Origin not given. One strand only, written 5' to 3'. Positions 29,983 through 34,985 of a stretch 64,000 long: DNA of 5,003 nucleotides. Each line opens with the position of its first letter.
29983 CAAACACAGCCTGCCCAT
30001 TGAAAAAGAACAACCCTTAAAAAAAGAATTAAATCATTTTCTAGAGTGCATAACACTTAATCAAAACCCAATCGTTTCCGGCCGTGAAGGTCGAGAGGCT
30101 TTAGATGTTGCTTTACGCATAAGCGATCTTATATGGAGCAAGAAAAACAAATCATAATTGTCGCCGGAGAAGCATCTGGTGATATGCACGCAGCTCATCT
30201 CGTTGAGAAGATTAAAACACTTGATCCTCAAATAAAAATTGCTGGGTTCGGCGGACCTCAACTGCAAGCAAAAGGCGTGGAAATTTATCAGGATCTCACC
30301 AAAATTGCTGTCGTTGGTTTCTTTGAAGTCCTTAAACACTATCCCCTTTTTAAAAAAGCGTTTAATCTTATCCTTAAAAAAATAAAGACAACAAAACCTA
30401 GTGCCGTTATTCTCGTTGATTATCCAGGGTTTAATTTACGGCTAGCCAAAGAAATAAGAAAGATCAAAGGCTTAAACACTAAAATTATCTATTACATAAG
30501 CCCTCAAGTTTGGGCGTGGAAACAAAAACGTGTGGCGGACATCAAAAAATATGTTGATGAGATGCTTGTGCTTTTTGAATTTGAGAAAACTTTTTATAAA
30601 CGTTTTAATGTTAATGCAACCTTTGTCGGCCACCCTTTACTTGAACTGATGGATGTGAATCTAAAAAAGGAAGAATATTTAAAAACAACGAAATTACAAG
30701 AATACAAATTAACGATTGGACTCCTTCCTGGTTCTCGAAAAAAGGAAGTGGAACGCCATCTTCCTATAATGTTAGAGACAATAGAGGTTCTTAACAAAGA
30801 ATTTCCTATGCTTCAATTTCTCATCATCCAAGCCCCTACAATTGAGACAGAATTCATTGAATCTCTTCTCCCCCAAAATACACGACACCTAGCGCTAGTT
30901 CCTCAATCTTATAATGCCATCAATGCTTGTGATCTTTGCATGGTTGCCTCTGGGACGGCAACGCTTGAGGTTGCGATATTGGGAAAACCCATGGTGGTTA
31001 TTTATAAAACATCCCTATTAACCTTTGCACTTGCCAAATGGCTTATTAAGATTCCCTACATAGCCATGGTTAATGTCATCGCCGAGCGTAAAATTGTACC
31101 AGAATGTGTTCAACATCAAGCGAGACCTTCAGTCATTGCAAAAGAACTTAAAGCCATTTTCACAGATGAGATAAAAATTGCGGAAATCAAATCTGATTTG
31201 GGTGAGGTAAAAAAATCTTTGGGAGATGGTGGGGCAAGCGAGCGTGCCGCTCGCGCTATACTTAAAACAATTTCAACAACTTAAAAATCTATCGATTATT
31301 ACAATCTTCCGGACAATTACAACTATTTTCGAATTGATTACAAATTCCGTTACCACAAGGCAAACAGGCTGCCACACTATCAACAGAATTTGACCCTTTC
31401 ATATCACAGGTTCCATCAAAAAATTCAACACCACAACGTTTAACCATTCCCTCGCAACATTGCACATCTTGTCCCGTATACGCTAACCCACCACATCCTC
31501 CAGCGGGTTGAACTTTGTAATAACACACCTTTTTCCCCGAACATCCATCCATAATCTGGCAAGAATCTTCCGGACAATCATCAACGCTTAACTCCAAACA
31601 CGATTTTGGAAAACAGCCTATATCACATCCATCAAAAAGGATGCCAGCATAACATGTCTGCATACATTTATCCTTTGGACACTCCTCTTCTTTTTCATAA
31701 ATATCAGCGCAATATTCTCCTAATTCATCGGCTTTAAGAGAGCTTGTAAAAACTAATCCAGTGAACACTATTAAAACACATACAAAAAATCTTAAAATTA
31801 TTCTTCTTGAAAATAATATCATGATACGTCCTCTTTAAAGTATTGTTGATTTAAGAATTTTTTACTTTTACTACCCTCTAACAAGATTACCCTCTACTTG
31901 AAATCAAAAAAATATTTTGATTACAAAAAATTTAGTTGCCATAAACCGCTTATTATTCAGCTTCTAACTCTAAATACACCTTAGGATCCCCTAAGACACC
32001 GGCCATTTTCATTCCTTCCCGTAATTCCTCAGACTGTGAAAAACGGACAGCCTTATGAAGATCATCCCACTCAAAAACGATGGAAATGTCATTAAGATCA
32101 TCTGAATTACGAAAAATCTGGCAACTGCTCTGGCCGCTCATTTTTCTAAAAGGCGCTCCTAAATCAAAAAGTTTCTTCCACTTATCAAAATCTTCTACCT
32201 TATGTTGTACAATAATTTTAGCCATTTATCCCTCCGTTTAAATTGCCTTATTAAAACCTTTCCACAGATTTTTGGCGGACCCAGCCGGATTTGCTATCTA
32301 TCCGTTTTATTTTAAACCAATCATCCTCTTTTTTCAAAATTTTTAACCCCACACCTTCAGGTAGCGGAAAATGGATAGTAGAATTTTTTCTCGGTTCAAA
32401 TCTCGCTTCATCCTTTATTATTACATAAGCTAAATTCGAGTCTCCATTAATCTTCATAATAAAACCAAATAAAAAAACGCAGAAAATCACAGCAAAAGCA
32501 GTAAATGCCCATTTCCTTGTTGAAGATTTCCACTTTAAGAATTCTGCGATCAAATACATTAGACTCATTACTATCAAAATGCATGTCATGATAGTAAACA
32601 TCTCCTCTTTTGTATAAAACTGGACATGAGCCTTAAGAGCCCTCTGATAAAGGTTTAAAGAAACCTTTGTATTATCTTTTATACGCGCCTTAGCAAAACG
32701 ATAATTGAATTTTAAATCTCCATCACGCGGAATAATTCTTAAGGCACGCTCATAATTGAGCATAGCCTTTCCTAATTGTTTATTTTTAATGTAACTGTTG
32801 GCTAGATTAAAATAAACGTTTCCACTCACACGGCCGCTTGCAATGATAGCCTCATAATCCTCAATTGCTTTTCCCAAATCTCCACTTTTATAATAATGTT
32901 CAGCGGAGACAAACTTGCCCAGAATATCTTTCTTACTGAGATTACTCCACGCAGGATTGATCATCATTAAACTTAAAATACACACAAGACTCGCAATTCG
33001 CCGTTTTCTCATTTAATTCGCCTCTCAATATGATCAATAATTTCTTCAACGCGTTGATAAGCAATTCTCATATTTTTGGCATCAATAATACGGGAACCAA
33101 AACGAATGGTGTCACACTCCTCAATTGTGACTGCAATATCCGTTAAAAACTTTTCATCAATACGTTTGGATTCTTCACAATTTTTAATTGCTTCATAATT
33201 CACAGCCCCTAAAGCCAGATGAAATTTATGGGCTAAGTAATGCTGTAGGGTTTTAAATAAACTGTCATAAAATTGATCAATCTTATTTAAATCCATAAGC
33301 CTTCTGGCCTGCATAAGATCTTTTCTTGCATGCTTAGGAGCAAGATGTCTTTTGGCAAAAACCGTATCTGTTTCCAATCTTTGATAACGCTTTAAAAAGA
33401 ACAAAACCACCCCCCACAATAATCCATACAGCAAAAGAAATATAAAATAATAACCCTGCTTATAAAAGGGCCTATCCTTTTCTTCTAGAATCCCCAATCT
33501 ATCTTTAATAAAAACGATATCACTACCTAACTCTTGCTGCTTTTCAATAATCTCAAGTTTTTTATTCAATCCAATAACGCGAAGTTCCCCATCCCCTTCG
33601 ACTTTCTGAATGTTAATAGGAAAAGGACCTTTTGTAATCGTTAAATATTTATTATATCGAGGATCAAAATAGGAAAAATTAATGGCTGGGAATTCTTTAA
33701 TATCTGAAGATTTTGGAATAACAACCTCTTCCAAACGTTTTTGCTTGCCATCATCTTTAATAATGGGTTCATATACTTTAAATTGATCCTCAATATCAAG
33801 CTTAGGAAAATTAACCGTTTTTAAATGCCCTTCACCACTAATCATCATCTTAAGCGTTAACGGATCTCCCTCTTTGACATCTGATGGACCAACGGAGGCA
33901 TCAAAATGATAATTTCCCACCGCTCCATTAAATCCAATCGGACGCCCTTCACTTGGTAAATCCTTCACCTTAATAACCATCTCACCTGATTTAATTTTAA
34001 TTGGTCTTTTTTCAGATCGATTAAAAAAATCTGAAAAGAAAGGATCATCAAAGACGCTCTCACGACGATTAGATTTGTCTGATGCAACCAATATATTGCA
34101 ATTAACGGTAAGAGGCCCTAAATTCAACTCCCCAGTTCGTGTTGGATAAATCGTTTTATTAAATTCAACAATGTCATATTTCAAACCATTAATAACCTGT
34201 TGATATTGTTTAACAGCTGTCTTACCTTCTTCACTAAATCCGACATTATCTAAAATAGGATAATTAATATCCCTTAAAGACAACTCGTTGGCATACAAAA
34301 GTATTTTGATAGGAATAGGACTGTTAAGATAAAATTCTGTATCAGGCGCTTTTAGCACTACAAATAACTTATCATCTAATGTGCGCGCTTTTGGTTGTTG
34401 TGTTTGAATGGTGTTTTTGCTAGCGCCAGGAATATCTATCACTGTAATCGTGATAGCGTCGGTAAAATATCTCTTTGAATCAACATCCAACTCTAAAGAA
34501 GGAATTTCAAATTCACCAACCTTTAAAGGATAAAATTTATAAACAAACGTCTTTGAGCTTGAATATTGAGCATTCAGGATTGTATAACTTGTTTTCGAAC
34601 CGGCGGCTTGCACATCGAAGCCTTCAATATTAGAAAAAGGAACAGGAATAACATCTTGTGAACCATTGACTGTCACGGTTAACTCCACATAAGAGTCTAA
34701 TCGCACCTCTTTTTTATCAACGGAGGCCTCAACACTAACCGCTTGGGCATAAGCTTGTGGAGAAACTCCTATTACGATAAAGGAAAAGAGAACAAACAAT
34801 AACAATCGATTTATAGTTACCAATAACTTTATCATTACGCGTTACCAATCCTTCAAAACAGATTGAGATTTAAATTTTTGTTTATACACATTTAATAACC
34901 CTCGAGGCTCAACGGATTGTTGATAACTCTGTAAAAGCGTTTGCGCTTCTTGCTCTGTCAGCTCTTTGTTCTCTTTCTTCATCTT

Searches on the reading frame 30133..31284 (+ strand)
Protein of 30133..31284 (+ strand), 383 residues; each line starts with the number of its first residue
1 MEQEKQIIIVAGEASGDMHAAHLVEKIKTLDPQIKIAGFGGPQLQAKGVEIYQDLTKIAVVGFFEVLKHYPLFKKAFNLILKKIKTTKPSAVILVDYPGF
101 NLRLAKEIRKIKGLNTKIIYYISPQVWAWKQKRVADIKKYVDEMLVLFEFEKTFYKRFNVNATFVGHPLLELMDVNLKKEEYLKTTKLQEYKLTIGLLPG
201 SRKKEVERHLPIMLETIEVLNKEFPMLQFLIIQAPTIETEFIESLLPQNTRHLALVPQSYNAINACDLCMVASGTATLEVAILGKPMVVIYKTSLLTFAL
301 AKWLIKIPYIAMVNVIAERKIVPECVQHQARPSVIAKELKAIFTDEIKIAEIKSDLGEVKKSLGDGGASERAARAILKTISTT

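Call 92: search_protein_families(library=pfam, proteins=[window:30133-31284:+], max_evalue=0.00001)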
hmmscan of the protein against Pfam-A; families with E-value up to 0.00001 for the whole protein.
window:30133-31284:+ (383 aa): 1 family
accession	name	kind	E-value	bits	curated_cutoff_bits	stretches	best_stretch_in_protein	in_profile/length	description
PF02684.21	LpxB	-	8.3e-103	344.6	22.6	1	7-364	1-359/374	Lipid-A-disaccharide synthetase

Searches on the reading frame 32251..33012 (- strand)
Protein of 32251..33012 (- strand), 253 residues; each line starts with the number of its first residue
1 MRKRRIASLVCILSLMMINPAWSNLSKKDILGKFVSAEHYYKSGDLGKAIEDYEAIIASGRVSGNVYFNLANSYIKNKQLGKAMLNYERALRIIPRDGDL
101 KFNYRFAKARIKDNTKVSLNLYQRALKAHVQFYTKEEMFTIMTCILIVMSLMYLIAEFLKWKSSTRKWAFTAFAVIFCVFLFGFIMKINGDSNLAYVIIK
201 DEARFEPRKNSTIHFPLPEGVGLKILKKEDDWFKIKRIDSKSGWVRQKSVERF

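Call 92: search_protein_families(library=pfam, proteins=[window:32251-33012:-], max_evalue=0.00001)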
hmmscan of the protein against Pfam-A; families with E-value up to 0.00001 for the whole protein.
window:32251-33012:- (253 aa): 3 families
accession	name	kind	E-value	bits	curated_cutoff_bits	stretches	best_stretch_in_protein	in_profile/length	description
PF07719.23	TPR_2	-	2.5e-10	40.1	27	0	66-96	3-33/34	Tetratricopeptide repeat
PF00515.34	TPR_1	-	3e-09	36.7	27.8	1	66-96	3-33/34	Tetratricopeptide repeat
PF13181.12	TPR_8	-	2e-07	31.1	25.7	0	66-96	3-33/34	Tetratricopeptide repeat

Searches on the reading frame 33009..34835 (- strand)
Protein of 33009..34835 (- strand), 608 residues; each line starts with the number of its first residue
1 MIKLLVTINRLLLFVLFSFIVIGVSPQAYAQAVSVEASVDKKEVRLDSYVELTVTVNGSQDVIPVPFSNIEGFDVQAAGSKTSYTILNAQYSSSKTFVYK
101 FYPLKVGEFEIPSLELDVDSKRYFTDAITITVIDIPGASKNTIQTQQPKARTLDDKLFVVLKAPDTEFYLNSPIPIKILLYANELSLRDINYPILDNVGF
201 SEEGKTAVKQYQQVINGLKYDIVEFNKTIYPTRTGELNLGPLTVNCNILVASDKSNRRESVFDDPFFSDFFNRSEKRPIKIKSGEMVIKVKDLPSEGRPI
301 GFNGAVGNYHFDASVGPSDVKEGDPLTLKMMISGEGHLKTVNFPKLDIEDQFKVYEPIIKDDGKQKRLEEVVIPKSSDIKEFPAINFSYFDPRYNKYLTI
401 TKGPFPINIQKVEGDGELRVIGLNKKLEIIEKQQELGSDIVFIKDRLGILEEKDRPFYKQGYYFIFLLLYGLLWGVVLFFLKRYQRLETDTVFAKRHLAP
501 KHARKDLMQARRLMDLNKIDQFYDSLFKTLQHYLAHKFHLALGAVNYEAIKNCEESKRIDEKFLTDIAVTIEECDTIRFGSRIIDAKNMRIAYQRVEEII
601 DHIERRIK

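Call 10: search_protein_families(library=pfam, proteins=[window:33009-34835:-], max_evalue=0.001)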
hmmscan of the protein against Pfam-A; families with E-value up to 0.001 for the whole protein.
window:33009-34835:- (608 aa): 1 family
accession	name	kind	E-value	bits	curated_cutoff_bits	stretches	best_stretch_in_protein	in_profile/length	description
PF13584.12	BatD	-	6.3e-27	94.5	24.1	1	37-132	1-92/92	BatD DUF11 like domain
